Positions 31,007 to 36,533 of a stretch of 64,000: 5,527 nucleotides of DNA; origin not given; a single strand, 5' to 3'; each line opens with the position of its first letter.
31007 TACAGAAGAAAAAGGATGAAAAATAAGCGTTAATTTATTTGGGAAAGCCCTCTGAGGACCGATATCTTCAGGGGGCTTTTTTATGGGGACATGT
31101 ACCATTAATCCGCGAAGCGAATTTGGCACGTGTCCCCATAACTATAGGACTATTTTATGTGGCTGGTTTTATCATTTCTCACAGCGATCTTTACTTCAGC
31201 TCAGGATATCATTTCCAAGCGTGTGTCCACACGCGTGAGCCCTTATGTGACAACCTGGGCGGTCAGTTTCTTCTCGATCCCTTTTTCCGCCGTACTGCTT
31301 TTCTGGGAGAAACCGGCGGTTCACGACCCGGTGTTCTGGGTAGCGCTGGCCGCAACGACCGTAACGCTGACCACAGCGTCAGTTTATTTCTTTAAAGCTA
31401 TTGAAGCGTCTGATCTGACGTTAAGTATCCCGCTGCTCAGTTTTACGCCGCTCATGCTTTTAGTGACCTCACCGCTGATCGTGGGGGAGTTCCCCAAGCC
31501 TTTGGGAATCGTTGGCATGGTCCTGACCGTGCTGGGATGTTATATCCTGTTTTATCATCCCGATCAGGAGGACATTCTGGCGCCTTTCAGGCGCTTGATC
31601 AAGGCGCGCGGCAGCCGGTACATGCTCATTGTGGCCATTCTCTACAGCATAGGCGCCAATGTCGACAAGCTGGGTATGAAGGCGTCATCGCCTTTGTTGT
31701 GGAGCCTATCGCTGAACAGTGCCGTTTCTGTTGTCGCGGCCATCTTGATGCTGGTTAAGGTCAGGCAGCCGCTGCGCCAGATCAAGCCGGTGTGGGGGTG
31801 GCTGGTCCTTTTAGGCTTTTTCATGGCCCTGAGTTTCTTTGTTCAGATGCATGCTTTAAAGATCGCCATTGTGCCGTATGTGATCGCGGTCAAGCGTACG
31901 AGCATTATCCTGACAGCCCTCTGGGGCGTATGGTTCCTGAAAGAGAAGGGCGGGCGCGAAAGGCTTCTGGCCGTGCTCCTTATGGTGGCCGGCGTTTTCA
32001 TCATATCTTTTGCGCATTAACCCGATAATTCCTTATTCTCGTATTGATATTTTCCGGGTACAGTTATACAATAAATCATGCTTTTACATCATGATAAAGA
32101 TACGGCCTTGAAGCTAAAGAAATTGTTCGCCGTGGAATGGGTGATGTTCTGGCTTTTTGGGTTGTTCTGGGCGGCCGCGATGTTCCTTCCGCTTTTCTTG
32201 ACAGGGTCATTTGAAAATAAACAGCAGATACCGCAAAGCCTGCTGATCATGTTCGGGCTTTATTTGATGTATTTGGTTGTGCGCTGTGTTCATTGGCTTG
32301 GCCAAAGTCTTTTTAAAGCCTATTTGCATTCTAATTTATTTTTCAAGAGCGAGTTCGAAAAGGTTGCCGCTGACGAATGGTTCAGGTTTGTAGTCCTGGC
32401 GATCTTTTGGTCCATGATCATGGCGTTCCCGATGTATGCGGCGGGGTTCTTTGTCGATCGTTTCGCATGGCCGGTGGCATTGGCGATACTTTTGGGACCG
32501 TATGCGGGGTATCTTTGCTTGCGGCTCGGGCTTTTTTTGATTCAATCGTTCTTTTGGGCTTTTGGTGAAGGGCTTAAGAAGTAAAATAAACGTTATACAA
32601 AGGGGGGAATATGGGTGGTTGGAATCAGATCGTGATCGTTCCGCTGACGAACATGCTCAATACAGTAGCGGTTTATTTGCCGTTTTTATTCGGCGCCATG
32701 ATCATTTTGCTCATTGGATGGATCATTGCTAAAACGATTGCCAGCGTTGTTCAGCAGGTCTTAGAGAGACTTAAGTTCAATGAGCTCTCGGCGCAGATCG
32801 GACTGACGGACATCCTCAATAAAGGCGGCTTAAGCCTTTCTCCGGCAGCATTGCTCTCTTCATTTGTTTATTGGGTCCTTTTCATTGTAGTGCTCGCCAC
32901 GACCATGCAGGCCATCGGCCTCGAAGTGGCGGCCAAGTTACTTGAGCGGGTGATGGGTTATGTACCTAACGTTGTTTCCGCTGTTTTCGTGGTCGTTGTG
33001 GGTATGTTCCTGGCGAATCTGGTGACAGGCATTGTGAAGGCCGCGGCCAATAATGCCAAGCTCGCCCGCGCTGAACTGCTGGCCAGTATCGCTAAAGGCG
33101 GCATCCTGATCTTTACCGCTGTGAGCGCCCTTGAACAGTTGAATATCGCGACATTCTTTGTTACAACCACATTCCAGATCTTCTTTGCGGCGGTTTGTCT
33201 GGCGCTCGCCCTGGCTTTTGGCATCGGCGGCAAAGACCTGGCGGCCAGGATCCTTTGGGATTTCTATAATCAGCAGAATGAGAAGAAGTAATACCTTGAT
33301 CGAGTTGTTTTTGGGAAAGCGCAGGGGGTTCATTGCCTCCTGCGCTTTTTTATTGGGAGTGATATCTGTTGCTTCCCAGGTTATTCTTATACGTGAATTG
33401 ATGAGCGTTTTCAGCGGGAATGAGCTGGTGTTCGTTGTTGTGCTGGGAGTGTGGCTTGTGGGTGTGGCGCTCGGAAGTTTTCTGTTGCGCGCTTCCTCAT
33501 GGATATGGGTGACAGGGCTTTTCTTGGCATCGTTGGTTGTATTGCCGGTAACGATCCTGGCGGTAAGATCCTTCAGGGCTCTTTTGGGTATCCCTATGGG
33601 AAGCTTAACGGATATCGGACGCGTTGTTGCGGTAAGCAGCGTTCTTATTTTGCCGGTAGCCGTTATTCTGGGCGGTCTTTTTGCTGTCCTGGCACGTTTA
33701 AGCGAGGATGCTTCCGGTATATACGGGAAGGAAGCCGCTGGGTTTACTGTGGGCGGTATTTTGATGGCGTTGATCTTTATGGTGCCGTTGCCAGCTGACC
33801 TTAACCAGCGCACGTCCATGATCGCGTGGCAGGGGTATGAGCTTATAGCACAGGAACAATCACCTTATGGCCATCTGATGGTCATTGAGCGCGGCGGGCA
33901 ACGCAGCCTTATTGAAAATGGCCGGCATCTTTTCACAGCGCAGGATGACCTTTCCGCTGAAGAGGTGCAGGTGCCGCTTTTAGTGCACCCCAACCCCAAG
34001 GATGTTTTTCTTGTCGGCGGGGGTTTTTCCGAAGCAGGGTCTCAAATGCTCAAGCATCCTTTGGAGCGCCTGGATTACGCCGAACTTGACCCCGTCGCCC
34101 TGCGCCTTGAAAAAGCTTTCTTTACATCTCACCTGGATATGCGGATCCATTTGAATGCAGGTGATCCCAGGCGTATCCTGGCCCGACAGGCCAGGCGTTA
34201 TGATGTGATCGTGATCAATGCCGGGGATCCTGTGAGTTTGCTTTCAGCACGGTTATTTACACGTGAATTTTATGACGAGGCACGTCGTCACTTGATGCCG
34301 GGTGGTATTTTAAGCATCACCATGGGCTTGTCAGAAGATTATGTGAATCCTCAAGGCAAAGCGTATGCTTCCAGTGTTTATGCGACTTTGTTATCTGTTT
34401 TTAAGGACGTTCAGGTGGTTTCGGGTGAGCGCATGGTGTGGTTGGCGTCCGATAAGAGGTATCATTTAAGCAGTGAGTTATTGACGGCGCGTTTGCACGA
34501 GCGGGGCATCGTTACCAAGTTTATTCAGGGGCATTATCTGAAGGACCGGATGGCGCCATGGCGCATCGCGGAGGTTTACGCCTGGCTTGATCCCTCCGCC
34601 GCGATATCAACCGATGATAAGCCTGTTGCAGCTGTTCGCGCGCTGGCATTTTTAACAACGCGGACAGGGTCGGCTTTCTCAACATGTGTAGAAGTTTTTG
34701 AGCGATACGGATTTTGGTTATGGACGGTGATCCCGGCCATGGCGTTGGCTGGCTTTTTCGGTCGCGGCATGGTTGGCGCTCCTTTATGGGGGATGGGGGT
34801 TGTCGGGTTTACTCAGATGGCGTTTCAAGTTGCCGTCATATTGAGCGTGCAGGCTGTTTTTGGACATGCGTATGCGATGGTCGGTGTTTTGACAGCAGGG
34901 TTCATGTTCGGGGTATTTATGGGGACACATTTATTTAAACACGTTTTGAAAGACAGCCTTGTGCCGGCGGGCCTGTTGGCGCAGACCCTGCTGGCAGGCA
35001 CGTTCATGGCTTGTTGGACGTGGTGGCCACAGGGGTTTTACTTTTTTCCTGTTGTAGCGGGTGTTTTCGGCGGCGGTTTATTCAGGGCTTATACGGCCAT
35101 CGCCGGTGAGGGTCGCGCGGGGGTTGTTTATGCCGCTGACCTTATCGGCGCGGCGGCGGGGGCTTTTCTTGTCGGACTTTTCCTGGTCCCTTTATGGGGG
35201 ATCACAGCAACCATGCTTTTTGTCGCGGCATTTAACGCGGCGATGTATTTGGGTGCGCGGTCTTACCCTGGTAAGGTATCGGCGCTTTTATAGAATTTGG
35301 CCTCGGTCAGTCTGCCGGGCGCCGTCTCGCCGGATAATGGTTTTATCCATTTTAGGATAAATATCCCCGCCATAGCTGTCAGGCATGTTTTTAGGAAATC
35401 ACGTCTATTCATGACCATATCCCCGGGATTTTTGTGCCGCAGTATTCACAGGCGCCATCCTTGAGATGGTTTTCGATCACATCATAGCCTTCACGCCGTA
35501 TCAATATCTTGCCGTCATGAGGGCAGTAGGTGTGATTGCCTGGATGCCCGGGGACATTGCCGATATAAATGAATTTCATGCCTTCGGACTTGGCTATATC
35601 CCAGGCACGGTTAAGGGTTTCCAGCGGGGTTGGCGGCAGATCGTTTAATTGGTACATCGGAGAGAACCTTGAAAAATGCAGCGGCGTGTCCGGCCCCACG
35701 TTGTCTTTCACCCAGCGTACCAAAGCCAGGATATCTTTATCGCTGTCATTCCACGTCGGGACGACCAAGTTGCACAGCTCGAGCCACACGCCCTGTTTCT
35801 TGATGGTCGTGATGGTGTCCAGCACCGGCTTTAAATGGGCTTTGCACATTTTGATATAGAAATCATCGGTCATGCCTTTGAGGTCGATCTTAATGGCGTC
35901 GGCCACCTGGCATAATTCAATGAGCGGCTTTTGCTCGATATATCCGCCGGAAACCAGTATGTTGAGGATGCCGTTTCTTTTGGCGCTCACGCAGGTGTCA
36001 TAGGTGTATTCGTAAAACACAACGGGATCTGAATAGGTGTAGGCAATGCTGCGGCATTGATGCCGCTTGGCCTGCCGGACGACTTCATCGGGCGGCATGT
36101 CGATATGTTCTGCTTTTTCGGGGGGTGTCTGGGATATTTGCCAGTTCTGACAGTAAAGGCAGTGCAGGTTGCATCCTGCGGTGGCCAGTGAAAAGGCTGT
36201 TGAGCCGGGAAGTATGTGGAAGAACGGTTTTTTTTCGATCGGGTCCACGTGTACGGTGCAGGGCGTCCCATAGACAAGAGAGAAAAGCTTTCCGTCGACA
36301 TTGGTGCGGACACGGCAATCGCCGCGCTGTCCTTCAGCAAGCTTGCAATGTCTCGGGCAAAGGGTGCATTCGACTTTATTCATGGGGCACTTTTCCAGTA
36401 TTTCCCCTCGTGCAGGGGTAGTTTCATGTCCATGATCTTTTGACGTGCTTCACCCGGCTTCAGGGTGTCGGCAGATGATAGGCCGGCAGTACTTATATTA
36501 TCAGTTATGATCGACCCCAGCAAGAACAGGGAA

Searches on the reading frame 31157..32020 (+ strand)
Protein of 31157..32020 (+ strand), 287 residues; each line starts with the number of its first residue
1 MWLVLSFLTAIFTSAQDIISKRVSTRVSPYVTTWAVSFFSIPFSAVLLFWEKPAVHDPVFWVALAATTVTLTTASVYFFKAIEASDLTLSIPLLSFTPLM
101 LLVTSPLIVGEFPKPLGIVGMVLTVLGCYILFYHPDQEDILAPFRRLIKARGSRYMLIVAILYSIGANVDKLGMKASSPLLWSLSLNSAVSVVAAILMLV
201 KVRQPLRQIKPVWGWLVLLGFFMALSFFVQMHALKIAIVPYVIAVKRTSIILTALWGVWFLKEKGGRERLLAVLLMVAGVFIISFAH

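Call 85: search_protein_families(library=pfam, proteins=[window:31157-32020:+], max_evalue=1e-8)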
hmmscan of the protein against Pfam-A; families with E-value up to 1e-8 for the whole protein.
window:31157-32020:+ (287 aa): 1 family
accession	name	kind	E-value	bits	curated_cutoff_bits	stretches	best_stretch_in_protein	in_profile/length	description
PF00892.27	EamA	-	1.4e-21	77.6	28.2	2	2-132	3-134/135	EamA-like transporter family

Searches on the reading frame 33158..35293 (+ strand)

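Call 3: search_protein_families(library=pfam, proteins=[window:33158-35293:+], max_evalue=0.01)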
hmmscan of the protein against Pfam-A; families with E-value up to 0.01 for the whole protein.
window:33158-35293:+ (711 aa): 1 family
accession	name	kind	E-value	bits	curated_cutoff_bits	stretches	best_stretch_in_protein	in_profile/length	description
PF01564.23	Spermine_synth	-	3.7e-15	56.4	22.9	1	271-386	10-129/186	Spermine/spermidine synthase domain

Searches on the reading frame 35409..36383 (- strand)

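Call 3: search_protein_families(library=pfam, proteins=[window:35409-36383:-], max_evalue=0.01)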
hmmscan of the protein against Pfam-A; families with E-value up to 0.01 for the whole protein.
window:35409-36383:- (324 aa): 1 family
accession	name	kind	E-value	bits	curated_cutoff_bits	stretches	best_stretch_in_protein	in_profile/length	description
PF04055.27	Radical_SAM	-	2.6e-15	57.4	29.5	1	68-221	4-165/166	Radical SAM superfamily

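Call 4: search_protein_families(library=ncbifam, proteins=[window:35409-36383:-], max_evalue=0.01)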
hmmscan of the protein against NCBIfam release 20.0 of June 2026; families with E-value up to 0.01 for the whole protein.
window:35409-36383:- (324 aa): 15 families
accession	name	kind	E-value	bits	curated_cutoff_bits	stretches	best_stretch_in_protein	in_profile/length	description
TIGR04337.1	AmmeMemoSam_rS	hypoth_equivalog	9.1e-112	373.4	220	1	2-323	10-333/349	AmmeMemoRadiSam system radical SAM enzyme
TIGR02493.1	PFLA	equivalog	4.1e-14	52.5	231.75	1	64-227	18-185/235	pyruvate formate-lyase-activating protein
NF008356.0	PRK11145.1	equivalog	1.1e-11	44.5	375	1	66-271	25-244/246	pyruvate formate lyase 1-activating protein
TIGR04041.1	activase_YjjW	hypoth_equivalog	3.5e-11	43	250.2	1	134-242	133-240/276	YjjW family glycine radical enzyme activase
TIGR02495.1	NrdG2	equivalog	4.6e-10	39.1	131.15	1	59-229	14-184/193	anaerobic ribonucleoside-triphosphate reductase activating protein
NF048010.1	SfplDhtActHpsHDes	equivalog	2.1e-08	33.4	430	1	119-228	141-252/298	(2S)-3-sulfopropanediol dehydratase activating enzyme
TIGR02494.1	PFLE_PFLC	subfamily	6.3e-07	28.9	174.35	1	119-228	133-242/293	glycyl-radical enzyme activating protein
NF043069.1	T4HPD_activ_SAM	equivalog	8.7e-06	25.3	425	1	119-227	133-241/299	trans-4-hydroxy-L-proline dehydratase activase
TIGR04003.1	rSAM_BssD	equivalog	1.1e-05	24.7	496.45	1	96-225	108-244/314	[benzylsuccinate synthase]-activating enzyme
TIGR02666.1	moaA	equivalog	1.8e-05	23.9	284.05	1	68-228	17-183/336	GTP 3',8-cyclase MoaA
TIGR04395.1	cutC_activ_rSAM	equivalog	0.00013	21.3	360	1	127-227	147-247/309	choline TMA-lyase-activating enzyme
NF033717.2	HPDL_rSAM_activ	equivalog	0.0006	19.2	420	1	113-228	134-251/311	4-hydroxyphenylacetate decarboxylase activase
NF048008.1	SfplDhtActHpfHKleb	equivalog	0.002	17.5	500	1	118-229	135-246/308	(2S)-3-sulfopropanediol dehydratase activating enzyme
NF033719.1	ind_deCO2_activ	equivalog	0.005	16.2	425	0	118-270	138-299/302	indoleacetate decarboxylase activase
TIGR03963.1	rSAM_QueE_Clost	equivalog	0.0077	15.9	260.1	0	61-130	19-85/219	putative 7-carboxy-7-deazaguanine synthase QueE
